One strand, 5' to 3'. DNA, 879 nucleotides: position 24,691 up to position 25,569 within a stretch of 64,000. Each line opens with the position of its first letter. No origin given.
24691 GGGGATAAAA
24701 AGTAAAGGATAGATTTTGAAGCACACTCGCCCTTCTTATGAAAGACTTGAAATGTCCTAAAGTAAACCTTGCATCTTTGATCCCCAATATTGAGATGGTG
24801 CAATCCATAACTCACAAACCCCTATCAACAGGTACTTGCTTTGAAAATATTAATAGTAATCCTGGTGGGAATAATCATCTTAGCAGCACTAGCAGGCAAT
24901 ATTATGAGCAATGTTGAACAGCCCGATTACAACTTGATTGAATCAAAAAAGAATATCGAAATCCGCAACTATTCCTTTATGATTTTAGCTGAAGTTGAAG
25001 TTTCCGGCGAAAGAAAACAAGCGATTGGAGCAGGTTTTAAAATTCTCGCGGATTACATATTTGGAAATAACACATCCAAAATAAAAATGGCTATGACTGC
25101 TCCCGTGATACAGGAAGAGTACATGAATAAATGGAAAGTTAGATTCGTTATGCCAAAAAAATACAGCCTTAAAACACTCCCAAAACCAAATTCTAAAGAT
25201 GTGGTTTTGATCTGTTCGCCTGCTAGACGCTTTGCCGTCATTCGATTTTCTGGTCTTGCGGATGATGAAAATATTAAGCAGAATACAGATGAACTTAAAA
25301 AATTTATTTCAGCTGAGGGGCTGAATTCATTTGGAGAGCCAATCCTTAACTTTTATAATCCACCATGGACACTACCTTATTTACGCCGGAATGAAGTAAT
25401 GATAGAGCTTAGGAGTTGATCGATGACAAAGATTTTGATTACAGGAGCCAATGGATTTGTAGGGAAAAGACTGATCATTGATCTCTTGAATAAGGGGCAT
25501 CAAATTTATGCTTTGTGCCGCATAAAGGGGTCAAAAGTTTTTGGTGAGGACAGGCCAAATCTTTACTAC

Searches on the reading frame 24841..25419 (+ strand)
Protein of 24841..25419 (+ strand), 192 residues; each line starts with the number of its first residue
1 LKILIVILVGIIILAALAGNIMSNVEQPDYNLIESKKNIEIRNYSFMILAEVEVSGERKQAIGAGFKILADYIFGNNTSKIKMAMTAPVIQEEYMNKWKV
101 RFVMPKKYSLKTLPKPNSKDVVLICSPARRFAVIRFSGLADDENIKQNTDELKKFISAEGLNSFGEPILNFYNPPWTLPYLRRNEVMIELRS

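Call 49: search_protein_families(library=pfam, proteins=[window:24841-25419:+], max_evalue=0.00001)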
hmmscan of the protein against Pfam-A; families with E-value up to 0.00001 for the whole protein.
window:24841-25419:+ (192 aa): 1 family
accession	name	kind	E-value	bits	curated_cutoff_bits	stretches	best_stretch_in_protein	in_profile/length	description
PF04832.17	SOUL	-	5.6e-46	157.2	27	1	25-189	1-173/173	SOUL heme-binding protein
